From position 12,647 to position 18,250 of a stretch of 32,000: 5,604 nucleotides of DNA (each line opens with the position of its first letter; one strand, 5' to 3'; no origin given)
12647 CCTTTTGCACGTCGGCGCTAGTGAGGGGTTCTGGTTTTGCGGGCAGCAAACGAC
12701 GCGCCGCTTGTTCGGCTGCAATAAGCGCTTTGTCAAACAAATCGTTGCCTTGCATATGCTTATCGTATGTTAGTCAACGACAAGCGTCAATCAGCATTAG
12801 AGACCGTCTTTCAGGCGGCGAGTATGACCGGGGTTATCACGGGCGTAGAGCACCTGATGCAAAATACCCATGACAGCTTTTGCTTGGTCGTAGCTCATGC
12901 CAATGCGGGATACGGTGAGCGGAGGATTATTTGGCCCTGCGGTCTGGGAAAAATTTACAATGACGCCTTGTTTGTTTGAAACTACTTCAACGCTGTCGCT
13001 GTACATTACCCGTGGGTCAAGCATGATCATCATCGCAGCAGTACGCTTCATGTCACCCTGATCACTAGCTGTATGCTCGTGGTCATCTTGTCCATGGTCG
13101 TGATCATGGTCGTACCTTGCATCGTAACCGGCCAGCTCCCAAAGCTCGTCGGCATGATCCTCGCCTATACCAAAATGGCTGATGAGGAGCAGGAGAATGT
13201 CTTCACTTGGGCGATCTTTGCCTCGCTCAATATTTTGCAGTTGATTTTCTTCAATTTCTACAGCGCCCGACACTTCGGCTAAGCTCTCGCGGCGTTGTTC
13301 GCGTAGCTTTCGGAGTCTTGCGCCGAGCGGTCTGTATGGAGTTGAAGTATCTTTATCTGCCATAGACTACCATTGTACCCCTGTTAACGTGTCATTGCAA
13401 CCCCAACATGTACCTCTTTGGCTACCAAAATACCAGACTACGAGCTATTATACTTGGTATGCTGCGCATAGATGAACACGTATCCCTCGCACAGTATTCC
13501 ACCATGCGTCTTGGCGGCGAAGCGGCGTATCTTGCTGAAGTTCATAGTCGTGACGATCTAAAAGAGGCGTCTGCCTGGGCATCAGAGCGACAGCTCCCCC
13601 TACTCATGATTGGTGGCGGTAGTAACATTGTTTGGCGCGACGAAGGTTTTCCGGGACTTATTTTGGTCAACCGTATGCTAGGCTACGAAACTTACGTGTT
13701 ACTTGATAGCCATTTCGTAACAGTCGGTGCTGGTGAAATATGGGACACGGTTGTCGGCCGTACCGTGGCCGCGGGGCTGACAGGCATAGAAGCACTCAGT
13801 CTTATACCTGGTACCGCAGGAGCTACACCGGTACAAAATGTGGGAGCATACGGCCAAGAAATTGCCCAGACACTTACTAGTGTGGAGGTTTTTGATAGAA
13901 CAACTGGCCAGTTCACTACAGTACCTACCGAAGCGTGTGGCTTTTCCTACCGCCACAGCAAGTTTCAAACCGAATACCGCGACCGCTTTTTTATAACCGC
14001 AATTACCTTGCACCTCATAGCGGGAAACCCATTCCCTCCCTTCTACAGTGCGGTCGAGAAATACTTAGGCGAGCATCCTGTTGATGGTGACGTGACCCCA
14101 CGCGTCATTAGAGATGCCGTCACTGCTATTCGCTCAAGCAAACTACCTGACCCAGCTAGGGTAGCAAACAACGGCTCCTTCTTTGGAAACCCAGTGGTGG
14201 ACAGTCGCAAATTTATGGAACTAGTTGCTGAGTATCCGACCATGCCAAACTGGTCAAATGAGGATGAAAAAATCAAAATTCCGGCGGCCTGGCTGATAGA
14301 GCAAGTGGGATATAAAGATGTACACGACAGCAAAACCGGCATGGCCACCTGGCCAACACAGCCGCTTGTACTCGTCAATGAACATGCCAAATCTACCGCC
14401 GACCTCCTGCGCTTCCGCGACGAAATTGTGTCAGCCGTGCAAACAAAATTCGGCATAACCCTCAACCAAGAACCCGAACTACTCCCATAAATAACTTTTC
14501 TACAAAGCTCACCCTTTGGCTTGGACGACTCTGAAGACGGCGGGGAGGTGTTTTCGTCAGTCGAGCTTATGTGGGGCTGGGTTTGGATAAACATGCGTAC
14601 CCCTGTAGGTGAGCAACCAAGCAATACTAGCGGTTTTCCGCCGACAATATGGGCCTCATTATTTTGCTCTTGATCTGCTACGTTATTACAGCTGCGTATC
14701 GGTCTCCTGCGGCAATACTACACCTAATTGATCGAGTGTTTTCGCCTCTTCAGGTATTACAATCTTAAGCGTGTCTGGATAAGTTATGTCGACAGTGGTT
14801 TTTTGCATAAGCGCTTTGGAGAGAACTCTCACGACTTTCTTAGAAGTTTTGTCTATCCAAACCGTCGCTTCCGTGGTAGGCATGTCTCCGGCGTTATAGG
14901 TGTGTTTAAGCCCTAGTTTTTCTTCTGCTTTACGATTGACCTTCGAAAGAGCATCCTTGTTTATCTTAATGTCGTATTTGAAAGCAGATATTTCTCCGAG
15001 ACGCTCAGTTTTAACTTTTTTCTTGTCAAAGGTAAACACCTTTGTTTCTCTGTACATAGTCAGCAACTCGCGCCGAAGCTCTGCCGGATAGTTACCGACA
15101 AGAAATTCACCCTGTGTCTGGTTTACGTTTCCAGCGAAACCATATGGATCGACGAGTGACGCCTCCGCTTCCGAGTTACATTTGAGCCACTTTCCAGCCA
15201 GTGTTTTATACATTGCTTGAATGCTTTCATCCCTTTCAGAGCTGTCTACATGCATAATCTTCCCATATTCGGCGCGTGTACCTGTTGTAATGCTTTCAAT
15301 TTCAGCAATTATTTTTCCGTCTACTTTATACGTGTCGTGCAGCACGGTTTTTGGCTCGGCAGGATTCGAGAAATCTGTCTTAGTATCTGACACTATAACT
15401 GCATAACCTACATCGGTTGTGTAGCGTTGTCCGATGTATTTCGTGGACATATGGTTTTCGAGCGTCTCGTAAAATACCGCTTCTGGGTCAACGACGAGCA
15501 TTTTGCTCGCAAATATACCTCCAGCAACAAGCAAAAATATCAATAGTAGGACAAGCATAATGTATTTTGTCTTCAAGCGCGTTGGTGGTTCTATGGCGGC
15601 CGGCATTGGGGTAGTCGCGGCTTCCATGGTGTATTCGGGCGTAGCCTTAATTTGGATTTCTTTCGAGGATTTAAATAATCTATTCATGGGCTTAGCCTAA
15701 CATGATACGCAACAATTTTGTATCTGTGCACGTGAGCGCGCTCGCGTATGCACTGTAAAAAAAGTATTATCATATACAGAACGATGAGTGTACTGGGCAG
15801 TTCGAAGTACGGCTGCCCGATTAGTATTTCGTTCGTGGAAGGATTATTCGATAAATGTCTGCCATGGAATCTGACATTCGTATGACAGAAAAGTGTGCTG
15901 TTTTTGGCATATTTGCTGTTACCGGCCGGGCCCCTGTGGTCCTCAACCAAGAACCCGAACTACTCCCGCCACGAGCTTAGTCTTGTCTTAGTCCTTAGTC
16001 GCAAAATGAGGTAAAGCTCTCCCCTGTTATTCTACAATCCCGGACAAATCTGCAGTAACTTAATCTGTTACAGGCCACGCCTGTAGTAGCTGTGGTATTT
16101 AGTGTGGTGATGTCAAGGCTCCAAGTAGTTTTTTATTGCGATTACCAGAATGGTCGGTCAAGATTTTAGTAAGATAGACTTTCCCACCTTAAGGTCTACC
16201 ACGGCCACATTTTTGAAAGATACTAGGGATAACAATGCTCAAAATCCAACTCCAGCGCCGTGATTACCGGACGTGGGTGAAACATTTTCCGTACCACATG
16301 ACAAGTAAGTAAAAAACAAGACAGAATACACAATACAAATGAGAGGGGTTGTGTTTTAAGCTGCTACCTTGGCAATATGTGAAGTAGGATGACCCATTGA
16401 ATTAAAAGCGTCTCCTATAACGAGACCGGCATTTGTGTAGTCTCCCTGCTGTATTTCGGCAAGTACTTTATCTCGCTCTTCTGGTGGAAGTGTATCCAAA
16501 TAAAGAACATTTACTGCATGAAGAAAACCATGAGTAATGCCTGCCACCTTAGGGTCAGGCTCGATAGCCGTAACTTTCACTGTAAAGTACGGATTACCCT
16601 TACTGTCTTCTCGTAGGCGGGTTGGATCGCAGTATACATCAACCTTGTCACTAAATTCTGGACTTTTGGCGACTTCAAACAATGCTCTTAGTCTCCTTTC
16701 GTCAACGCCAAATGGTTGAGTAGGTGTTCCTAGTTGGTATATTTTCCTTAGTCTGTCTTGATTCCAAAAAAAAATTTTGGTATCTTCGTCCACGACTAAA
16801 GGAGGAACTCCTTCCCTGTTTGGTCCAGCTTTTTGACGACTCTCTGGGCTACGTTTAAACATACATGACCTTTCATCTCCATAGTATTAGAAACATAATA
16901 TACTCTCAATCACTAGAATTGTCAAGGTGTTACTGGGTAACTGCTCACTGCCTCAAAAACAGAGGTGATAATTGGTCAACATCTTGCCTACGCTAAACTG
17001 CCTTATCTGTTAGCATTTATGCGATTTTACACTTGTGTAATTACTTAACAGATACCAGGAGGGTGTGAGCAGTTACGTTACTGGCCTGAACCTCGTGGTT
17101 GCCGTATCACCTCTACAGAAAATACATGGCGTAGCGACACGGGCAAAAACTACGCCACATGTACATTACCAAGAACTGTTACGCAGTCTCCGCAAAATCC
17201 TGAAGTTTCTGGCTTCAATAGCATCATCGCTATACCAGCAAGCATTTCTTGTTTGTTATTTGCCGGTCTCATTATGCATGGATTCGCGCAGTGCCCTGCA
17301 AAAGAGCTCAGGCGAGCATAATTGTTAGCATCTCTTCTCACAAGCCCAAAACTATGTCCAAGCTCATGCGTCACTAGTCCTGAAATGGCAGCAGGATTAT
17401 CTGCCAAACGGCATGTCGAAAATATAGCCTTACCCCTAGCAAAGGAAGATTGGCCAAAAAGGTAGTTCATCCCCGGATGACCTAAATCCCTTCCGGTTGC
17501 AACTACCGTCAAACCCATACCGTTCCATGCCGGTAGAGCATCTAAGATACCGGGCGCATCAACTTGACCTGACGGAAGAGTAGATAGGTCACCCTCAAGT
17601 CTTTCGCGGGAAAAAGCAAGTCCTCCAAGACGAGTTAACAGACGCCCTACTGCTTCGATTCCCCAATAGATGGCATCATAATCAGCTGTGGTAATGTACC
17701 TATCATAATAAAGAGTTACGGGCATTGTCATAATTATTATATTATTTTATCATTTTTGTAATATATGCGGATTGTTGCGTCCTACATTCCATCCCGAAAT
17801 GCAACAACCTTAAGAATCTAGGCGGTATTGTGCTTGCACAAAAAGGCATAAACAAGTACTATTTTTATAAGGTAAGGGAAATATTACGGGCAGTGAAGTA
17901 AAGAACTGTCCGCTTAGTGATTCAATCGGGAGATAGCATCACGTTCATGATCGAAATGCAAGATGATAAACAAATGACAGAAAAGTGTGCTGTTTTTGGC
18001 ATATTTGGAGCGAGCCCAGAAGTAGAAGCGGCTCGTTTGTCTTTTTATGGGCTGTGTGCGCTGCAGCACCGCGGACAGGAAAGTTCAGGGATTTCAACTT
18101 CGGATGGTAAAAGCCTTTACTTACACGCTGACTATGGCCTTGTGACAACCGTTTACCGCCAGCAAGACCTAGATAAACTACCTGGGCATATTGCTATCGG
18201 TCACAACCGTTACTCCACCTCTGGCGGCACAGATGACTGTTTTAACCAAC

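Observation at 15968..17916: Cargo segment Y pairs an unknown 168-aa protein with an archaemetzincin-like protease, and about 40% of it is non-coding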

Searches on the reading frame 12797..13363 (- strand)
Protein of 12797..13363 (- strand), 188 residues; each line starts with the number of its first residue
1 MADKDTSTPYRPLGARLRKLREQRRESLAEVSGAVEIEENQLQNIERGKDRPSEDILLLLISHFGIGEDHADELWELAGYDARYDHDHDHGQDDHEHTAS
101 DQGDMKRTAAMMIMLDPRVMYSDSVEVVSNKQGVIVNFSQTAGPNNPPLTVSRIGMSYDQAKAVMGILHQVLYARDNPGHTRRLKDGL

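Call 7: search_protein_families(library=pfam, proteins=[window:12797-13363:-], max_evalue=1)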
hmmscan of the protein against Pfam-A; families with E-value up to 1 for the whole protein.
window:12797-13363:- (188 aa): 6 families
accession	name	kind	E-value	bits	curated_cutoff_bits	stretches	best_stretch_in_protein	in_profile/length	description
PF13560.12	HTH_31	-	6.3e-11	42.9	27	1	13-74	2-64/64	Helix-turn-helix domain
PF01381.28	HTH_3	-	9.3e-06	26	23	1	17-68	1-52/55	Helix-turn-helix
PF12844.13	HTH_19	-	2.2e-05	24.7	30.2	1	14-66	1-53/64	Helix-turn-helix domain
PF13413.12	HTH_25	-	9.2e-05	22.6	24.6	1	16-48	1-33/62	Helix-turn-helix domain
PF11950.13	DUF3467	-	0.0019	18.6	25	1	119-172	26-80/92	Protein of unknown function (DUF3467)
PF13443.12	HTH_26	-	0.039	14.6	22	1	16-65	1-51/63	Cro/C1-type HTH DNA-binding domain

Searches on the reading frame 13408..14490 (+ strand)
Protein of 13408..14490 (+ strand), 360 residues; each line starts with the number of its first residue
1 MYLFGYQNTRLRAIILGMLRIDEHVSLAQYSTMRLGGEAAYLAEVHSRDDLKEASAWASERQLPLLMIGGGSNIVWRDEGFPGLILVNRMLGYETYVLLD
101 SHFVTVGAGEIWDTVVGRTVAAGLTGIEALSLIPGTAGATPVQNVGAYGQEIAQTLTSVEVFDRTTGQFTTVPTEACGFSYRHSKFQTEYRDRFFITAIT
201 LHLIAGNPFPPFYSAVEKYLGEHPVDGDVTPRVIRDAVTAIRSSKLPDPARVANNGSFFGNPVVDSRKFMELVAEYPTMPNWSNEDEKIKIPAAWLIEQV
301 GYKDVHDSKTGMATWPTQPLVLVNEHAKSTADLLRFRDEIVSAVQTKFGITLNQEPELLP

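Call 19: find_related_loci(query=window:13408-14490:+, collection=genome_contigs, flank=10000)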
Query window:13408-14490:+ (360 aa) in genome_contigs; peptide patterns used: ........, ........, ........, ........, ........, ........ (x = any residue, [..] = any of these).
269 stretches matched a pattern; 231 encode a relative of the query (tblastn E <= 1e-3); the best 80 are kept; 80 distinct loci.
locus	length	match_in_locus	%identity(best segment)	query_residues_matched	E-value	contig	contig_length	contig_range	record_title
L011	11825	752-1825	83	6-360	0e+0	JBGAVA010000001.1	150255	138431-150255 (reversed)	MAG: Candidatus Saccharimonadales bacterium isolate MAG_MBR_AS.10 MBRAS-10_NODE_1_length_150255_cov_6.200495, whole geno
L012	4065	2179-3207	84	18-360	0e+0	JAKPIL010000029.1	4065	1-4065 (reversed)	MAG: bacterium isolate USOA134_metabat.4 k141_1006761, whole genome shotgun sequence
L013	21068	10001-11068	81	7-360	0e+0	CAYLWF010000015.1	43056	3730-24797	MAG TPA_asm: uncultured Candidatus Saccharibacteria bacterium isolate SRP135725_co2_488 genome assembly, contig: k141_55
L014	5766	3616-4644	84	18-360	0e+0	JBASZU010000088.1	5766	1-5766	MAG: Candidatus Saccharimonadales bacterium isolate MFD10491_ilm_asm_bin31 k127_169933, whole genome shotgun sequence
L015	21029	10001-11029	83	18-360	0e+0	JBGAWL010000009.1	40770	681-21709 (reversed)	MAG: Candidatus Saccharimonadales bacterium isolate MAG_MBR_AS.65 MBRAS-65_NODE_9_length_40770_cov_4.605362, whole genom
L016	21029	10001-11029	82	18-360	0e+0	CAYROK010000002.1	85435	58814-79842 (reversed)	MAG TPA_asm: uncultured Candidatus Saccharibacteria bacterium isolate SRP286056_co1_650 genome assembly, contig: NODE_21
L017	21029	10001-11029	78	18-360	0e+0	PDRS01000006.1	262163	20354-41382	MAG: Candidatus Saccharibacteria bacterium isolate DOLJORAL78_51_182 DolJOral78_scaffold_47, whole genome shotgun sequen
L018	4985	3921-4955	76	16-360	0e+0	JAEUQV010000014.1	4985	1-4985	MAG: Candidatus Saccharibacteria bacterium isolate new MAG-260 k141_2610447, whole genome shotgun sequence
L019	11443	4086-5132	75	13-360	0e+0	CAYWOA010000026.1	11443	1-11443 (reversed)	MAG TPA_asm: uncultured Candidatus Saccharibacteria bacterium isolate SRP135725_co1_623 genome assembly, contig: NODE_79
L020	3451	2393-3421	74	18-360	0e+0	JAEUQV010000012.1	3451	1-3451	MAG: Candidatus Saccharibacteria bacterium isolate new MAG-260 k141_2610341, whole genome shotgun sequence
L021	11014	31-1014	78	33-360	1e-179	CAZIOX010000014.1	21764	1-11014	MAG TPA_asm: uncultured Candidatus Saccharibacteria bacterium isolate SRP285395_co1_272 genome assembly, contig: NODE_36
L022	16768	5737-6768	73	18-360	5e-174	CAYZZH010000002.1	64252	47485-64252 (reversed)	MAG TPA_asm: uncultured Candidatus Saccharibacteria bacterium isolate SRP286056_co1_39 genome assembly, contig: NODE_413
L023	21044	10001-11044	70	14-360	7e-168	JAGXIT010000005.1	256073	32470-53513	MAG: Candidatus Saccharibacteria bacterium isolate LH_M92 k141_1201158, whole genome shotgun sequence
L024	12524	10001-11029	69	19-360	3e-165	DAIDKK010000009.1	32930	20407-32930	MAG TPA_asm: Candidatus Saccharibacteria bacterium isolate clean405 NODE_9_length_32930_cov_5.236904, whole genome shotg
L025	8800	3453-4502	69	12-360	6e-165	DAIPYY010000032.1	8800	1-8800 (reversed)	MAG TPA_asm: Candidatus Saccharibacteria bacterium isolate CTOTU7647 NODE_12499_length_8800_cov_5.387764, whole genome s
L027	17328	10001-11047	67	12-360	5e-154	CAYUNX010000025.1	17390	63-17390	MAG TPA_asm: uncultured Candidatus Saccharibacteria bacterium isolate SRP342105_co1_281 genome assembly, contig: NODE_43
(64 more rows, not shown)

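Call 95: search_protein_families(library=pfam, proteins=[L011:1888-3090:-, L011:3400-3732:-, L013:11176-11892:-, L013:11906-12160:-, L022:7054-8241:-, L022:8302-8910:+, L027:11137-11742:+, L027:11806-12378:+, L027:12375-13184:-], max_evalue=0.01)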
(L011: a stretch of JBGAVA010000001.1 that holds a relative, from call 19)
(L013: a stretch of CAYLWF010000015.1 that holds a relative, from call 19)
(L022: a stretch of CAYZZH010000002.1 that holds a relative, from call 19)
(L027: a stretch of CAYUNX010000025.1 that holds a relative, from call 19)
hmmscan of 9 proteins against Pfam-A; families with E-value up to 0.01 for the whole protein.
L011:1888-3090:- (400 aa): 3 families
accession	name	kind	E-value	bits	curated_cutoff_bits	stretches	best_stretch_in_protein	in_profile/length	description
PF13173.12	AAA_14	-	3.8e-31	108.2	27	1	20-149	4-128/129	AAA domain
PF13635.12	DUF4143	-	9.4e-21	74.6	28.1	1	200-345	2-154/160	Domain of unknown function (DUF4143)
PF21211.3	FkbH_N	-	0.0099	16.3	27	0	235-302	98-164/192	FkbH, N-terminal domain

L011:3400-3732:- (110 aa): 0 families

L013:11176-11892:- (238 aa): 0 families

L013:11906-12160:- (84 aa): 15 families
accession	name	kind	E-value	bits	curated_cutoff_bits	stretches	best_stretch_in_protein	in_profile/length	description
PF01381.28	HTH_3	-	1.1e-15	57.9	23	1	22-71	4-53/55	Helix-turn-helix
PF13560.12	HTH_31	-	1.2e-07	32.4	27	1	18-58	5-46/64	Helix-turn-helix domain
PF13384.12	HTH_23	-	1.4e-05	25.2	24.6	1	18-44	7-34/50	Homeodomain-like domain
PF02796.21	HTH_7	-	5.8e-05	23.6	23.8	1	21-44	15-38/45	Helix-turn-helix domain of resolvase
PF13443.12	HTH_26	-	0.00027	21.6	22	1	18-75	1-59/63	Cro/C1-type HTH DNA-binding domain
PF13518.12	HTH_28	-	0.00036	21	25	1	20-47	5-32/52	Helix-turn-helix domain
PF13412.12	HTH_24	-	0.00075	19.5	21.9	1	20-44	10-34/48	Winged helix-turn-helix DNA-binding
PF12844.13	HTH_19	-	0.0015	18.8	30.2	1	17-55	2-40/64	Helix-turn-helix domain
PF08279.18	HTH_11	-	0.002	18.4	25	0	21-44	8-32/55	HTH domain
PF13936.12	HTH_38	-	0.0024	18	27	0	17-44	11-37/44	Helix-turn-helix domain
PF13413.12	HTH_25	-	0.0032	17.7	24.6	1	23-53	6-36/62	Helix-turn-helix domain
PF04218.19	CENP-B_N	-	0.006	16.7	21.2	1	23-44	18-39/53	CENP-B N-terminal DNA-binding domain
PF12840.13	HTH_20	-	0.0065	16.9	27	1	21-44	12-35/51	Helix-turn-helix domain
PF08281.18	Sigma70_r4_2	-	0.0083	16.2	25.7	0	21-44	20-43/54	Sigma-70, region 4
PF25213.1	HVO_A0261_N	-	0.0094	16.2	35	0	16-44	11-41/86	HVO_A0261 N-terminal domain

L022:7054-8241:- (395 aa): 0 families

L022:8302-8910:+ (202 aa): 0 families

L027:11137-11742:+ (201 aa): 0 families

L027:11806-12378:+ (190 aa): 0 families

L027:12375-13184:- (269 aa): 3 families
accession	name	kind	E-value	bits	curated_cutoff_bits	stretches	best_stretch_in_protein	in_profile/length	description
PF00293.34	NUDIX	-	4.1e-19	69.4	21.1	1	121-233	1-118/134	NUDIX domain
PF14815.12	NUDIX_4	-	4.3e-10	39.8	35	1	126-195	2-65/113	NUDIX domain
PF22327.2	Nudt16-like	-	6.9e-05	23.3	27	1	148-187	31-71/161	U8 snoRNA-decapping enzyme-like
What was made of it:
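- Closest known: Variable integration hot spots between conserved core genes. Different: Most cargo proteins have no family at all (call 95).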

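Call 96: search_protein_families(library=padloc, proteins=[L011:1888-3090:-, L011:3400-3732:-, L013:11176-11892:-, L013:11906-12160:-, L022:7054-8241:-, L022:8302-8910:+, L027:11137-11742:+, L027:11806-12378:+, L027:12375-13184:-], max_evalue=0.01)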
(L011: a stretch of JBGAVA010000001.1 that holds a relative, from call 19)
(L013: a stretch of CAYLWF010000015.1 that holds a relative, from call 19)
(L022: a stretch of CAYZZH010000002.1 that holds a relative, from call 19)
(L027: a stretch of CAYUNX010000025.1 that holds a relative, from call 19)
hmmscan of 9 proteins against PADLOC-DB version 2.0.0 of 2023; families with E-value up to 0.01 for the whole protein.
L011:1888-3090:- (400 aa): 7 families
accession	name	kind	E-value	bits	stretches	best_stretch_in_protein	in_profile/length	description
PDLC04787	PDC-S01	-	6.5e-146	484.4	1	1-399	10-407/412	-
PDLC04789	PDC-S01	-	5.7e-39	132.2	1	1-339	1-330/375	-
PDLC04791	PDC-S01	-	6.1e-26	89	1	11-340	11-342/395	-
PDLC04790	PDC-S01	-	1.9e-23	80.9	1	13-371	23-385/422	-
PDLC04786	PDC-S01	-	8.4e-14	49.1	2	7-157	7-161/439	-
PDLC04788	PDC-S01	-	2.1e-11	41.4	1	5-339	4-372/448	-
PDLC04792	PDC-S01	-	2.7e-11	40.7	1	5-157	4-159/452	-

L011:3400-3732:- (110 aa): 0 families

L013:11176-11892:- (238 aa): 0 families

L013:11906-12160:- (84 aa): 17 families
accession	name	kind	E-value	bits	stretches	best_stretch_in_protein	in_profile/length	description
PDLC02926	HTH_VI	-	5.9e-10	37.3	1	14-74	1-61/92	-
PDLC03945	RmrA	-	1.2e-08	32.6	1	18-76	6-64/394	-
PDLC03952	RmrA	-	1.3e-08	32.1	1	12-71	20-79/395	-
PDLC03947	RmrA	-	6.5e-07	26.5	1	11-72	8-69/383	-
PDLC03954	RmrA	-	1.2e-06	25.7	1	18-77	14-73/380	-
PDLC03949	RmrA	-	1.4e-06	25.4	1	17-76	5-64/363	-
PDLC03536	REase_II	-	2.6e-06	25.2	1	15-73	11-69/237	Type II restriction enzyme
PDLC03665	Control_protein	-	2.6e-05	22.4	1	17-73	11-68/77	control protein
PDLC03955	RmrA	-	2.9e-05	21.5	1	17-79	23-85/371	-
PDLC03944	RmrA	-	3.2e-05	21.2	1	17-67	9-59/384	-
PDLC04142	capH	-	3.5e-05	22.8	1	18-73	10-65/103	capH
PDLC03951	RmrA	-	3.5e-05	20.9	1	15-72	9-66/400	-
PDLC04775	PDC-M69A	-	0.00017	20.1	1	17-75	10-68/113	-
PDLC03664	Control_protein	-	0.00023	19.5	1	17-73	16-72/74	control protein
PDLC03943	RmrA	-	0.00026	18.2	1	21-74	9-61/370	-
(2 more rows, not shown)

L022:7054-8241:- (395 aa): 0 families

L022:8302-8910:+ (202 aa): 0 families

L027:11137-11742:+ (201 aa): 0 families

L027:11806-12378:+ (190 aa): 0 families

L027:12375-13184:- (269 aa): 1 family
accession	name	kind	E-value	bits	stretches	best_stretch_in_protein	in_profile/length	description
PDLC04899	PDC-S07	-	4.8e-13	46.9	1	127-233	11-112/135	-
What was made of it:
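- Closest known: Variable integration hot spots between conserved core genes. Same: One relative carries a PADLOC candidate-defence gene there (call 96).
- A close relative carries a PADLOC candidate-defence ATPase (PDC-S01, E 6.5e-146) in the same hot spot (call 96). In L027 it holds a NUDIX protein that weakly matches PDC-S07 (calls 95, 96).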

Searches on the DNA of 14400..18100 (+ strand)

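Call 9: search_rna_families(source=window, start=14400, end=18100, threshold=evalue, max_evalue=5)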
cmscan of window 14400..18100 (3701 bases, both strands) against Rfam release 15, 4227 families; matches with E-value up to 5: 0.
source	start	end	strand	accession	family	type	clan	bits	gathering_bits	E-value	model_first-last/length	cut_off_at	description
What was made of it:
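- On Rfam structured RNA families: No match in 14400-18100 at E<=5 (call 9).
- No Rfam family matches at E<=5 (call 9).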

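Call 53: search_dna_similar(query=window:15968-17916:+, collection=phages, mode=distant, max_evalue=0.01)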
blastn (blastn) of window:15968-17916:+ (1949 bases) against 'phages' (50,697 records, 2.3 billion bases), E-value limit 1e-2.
No match.

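Call 54: search_dna_similar(query=window:15968-17916:+, collection=plasmids, mode=distant, max_evalue=0.01)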
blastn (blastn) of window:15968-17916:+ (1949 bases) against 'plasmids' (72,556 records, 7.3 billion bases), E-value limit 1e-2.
No match.

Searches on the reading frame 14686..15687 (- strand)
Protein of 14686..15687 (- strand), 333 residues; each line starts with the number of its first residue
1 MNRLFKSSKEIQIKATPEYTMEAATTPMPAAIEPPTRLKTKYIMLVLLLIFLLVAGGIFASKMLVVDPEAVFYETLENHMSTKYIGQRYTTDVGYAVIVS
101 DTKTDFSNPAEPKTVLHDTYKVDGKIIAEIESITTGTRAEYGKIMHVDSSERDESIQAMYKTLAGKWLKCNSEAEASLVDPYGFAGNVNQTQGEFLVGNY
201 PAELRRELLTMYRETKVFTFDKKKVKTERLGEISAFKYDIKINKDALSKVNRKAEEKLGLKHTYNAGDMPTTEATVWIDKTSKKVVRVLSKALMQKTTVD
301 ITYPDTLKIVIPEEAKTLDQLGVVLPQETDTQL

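Call 7: search_protein_families(library=pfam, proteins=[window:14686-15687:-], max_evalue=1)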
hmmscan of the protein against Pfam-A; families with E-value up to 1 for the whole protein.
window:14686-15687:- (333 aa): 2 families
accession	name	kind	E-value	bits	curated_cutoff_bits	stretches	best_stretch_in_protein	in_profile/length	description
PF20536.3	DUF6751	-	0.054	14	27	0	200-250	14-64/113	Family of unknown function (DUF6751)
PF05622.17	HOOK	-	0.11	11.7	35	1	168-258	231-321/514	HOOK protein coiled-coil region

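Call 45: search_protein_families(library=phrogs, proteins=[window:14686-15687:-], max_evalue=1)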
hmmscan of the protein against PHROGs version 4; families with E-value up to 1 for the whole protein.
window:14686-15687:- (333 aa): 2 families
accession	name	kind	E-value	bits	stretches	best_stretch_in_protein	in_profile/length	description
phrog_18142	-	unknown function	0.1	13.6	0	241-313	62-133/158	-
phrog_1301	-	moron, auxiliary metabolic gene and host takeover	0.16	12.7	1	275-314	124-163/193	superinfection exclusion; inhibits SieB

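Call 46: search_protein_families(library=padloc, proteins=[window:14686-15687:-], max_evalue=1)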
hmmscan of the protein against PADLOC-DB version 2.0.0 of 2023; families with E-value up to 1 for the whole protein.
window:14686-15687:- (333 aa): 0 families
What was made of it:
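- Closest known: Variable integration hot spots between conserved core genes. Different: The cargo in this window has no defence signature (call 46).
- The two proteins of Y and the 333-aa protein of cargo X have no PADLOC hit, and the two Y proteins have no PHROGs hit; X gave only two insignificant PHROGs matches at E about 0.1 (calls 45, 46). There is no PADLOC or PHROGs hit for either protein (calls 45, 46).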

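Call 47: search_protein_families(library=ncbifam, proteins=[window:14686-15687:-], max_evalue=1)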
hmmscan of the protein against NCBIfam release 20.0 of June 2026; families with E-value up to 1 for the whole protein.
window:14686-15687:- (333 aa): 0 families
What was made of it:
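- Tried and rejected: Pfam, PHROGs, PADLOC and NCBIfam gave nothing (calls 7, 45-47).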
